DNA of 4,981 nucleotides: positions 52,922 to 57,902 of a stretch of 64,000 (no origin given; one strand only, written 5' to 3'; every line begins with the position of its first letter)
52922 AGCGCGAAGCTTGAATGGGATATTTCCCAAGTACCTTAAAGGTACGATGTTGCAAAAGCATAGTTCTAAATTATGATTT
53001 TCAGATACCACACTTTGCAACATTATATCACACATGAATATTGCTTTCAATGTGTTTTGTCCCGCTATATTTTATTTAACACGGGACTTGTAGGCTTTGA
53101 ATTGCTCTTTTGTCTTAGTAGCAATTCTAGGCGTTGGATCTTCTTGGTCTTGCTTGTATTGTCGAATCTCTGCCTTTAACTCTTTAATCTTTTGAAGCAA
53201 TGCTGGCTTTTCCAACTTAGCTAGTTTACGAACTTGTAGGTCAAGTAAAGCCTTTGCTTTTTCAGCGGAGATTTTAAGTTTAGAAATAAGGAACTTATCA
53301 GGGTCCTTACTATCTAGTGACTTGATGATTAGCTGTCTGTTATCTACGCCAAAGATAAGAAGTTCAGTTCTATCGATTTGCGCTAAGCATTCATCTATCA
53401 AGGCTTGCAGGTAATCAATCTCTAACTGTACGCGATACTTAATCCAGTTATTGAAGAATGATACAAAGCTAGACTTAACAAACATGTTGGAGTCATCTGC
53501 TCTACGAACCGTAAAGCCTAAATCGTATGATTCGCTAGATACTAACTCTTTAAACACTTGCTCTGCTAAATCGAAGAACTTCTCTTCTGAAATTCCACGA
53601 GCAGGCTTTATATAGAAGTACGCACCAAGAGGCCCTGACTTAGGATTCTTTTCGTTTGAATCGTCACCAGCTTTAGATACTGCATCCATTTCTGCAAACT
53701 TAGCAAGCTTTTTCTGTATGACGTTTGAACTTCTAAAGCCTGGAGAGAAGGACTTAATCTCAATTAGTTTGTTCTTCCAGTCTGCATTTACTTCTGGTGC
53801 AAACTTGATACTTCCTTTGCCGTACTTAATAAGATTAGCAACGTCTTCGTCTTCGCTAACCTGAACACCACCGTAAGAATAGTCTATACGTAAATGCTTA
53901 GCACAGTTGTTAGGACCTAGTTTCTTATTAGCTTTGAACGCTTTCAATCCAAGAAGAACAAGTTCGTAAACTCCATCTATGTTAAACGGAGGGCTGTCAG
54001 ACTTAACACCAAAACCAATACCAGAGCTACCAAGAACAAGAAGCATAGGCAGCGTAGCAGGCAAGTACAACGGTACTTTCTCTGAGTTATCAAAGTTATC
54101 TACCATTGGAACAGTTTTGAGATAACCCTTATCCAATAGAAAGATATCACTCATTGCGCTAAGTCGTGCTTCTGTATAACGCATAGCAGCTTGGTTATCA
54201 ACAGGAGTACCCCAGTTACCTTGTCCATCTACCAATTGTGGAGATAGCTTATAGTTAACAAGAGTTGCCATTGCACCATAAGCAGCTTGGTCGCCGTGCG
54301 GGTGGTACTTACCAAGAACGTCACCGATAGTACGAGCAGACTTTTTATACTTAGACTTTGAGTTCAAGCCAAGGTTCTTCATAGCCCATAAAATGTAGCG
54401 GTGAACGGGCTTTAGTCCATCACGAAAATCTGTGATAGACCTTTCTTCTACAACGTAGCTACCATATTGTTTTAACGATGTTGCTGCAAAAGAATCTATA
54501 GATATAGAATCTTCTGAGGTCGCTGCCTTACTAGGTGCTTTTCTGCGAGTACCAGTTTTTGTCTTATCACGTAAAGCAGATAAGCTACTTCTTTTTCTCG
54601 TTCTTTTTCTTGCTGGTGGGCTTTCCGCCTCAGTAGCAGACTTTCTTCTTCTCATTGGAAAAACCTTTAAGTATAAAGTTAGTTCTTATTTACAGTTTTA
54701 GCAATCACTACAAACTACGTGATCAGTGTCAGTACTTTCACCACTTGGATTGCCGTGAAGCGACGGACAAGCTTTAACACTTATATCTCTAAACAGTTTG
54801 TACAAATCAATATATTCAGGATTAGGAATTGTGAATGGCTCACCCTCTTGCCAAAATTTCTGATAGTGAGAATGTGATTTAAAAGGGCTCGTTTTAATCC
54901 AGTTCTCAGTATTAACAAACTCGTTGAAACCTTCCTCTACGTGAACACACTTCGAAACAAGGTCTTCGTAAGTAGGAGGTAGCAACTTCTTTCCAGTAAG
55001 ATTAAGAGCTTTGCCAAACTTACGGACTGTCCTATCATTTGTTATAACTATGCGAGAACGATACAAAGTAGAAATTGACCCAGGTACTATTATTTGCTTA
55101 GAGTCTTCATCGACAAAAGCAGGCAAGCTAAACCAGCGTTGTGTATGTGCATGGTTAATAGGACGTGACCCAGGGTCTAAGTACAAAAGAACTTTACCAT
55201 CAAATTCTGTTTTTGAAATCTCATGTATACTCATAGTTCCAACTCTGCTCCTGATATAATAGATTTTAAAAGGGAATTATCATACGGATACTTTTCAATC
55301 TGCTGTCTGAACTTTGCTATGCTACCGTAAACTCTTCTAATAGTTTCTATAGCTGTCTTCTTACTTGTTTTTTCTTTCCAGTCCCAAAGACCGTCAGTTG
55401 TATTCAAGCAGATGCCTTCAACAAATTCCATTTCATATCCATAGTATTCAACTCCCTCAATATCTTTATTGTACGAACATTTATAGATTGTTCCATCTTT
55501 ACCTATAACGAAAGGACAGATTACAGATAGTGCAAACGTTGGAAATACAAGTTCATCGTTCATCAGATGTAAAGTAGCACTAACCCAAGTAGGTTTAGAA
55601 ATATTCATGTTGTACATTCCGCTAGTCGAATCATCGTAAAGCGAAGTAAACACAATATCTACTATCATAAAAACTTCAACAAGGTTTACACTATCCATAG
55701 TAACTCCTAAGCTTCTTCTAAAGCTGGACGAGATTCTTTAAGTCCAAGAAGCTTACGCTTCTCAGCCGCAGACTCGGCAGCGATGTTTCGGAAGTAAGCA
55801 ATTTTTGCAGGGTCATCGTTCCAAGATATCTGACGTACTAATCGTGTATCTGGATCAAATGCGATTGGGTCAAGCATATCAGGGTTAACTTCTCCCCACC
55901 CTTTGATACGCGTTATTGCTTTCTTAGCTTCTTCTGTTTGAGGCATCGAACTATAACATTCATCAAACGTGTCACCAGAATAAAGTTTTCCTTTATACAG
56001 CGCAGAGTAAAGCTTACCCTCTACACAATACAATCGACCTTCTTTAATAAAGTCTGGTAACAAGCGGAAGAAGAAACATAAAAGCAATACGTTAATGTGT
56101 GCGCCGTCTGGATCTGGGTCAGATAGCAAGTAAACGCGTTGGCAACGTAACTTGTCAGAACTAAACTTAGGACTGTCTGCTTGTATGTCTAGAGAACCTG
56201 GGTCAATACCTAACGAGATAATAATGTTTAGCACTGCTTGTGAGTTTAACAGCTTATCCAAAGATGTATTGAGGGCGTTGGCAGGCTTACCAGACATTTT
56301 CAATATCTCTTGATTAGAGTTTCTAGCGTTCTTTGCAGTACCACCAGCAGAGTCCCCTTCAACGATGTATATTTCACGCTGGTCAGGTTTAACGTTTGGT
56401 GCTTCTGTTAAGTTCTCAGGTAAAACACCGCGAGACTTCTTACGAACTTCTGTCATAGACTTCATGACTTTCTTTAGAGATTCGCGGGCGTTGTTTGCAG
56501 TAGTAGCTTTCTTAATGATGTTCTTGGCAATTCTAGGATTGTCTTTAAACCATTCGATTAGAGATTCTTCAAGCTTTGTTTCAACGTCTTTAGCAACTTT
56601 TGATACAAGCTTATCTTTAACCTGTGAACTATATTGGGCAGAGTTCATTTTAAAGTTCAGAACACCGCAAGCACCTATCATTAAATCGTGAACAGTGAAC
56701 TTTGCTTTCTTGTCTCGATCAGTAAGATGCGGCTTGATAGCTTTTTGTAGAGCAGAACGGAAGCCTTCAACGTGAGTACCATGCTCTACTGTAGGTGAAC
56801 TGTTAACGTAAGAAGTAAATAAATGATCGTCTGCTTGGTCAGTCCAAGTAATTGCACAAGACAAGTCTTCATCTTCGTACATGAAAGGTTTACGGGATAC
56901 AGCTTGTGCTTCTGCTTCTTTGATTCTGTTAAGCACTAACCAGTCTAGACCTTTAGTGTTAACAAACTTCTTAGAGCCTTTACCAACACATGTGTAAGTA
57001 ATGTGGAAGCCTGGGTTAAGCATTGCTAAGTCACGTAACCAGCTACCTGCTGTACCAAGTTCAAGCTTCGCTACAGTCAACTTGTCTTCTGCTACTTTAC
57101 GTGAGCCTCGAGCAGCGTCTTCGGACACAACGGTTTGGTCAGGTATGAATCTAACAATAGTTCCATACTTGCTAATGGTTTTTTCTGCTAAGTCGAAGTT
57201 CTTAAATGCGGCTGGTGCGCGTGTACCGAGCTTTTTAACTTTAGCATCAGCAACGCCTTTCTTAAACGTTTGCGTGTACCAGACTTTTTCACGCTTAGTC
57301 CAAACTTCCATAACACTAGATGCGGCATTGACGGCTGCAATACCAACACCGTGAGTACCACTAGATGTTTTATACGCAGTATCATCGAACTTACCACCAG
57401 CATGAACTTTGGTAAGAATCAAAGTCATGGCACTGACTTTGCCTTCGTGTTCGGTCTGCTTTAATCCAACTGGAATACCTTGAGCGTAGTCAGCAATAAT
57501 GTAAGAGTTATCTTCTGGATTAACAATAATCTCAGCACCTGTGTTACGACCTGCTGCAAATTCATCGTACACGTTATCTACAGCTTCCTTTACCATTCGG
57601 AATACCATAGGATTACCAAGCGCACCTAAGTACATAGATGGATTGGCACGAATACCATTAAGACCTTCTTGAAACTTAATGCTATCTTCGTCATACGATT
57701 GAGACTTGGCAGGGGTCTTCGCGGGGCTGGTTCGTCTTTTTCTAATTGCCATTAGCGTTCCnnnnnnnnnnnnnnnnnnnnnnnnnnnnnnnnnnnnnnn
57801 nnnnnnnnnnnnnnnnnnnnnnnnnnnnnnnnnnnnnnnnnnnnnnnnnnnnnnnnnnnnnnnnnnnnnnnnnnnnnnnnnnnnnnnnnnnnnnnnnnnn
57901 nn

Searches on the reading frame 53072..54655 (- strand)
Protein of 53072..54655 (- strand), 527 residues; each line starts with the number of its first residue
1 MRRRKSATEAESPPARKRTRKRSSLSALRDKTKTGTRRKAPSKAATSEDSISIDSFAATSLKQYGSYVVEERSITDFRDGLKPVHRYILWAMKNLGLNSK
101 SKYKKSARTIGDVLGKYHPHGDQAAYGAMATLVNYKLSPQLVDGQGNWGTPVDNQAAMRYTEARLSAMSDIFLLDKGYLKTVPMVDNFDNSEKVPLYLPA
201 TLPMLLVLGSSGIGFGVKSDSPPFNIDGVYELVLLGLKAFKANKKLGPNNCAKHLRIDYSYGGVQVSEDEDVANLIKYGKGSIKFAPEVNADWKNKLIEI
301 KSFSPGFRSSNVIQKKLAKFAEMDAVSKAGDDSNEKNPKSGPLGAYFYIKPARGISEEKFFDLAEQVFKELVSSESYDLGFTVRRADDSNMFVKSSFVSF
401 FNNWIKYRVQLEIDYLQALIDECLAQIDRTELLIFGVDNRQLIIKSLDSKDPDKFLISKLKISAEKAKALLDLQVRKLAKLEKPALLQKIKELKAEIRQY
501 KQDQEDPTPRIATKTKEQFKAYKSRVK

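Call 12: search_protein_families(library=phrogs, proteins=[window:53072-54655:-], max_evalue=0.00001)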
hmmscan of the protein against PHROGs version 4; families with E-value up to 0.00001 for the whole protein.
window:53072-54655:- (527 aa): 3 families
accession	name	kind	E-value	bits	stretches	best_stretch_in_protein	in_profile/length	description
phrog_551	-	DNA, RNA and nucleotide metabolism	8.9e-86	289.9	1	49-522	8-453/701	DNA topoisomerase II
phrog_28877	-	DNA, RNA and nucleotide metabolism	3e-34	118.9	1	63-523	698-1148/1441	DNA topoisomerase II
phrog_20354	-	DNA, RNA and nucleotide metabolism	7.9e-19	69.5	1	59-170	14-127/142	DNA topoisomerase II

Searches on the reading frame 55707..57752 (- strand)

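Call 12: search_protein_families(library=phrogs, proteins=[window:55707-57752:-], max_evalue=0.00001)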
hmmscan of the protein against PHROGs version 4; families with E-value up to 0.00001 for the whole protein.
window:55707-57752:- (681 aa): 3 families
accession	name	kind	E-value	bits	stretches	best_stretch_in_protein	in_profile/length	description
phrog_543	-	DNA, RNA and nucleotide metabolism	1.7e-129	434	1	11-673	14-639/661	DNA topoisomerase II large subunit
phrog_28877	-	DNA, RNA and nucleotide metabolism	1.9e-46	159.2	2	311-647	294-643/1441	DNA topoisomerase II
phrog_7229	-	DNA, RNA and nucleotide metabolism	3e-09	37.9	1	531-624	29-122/172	DNA topoisomerase II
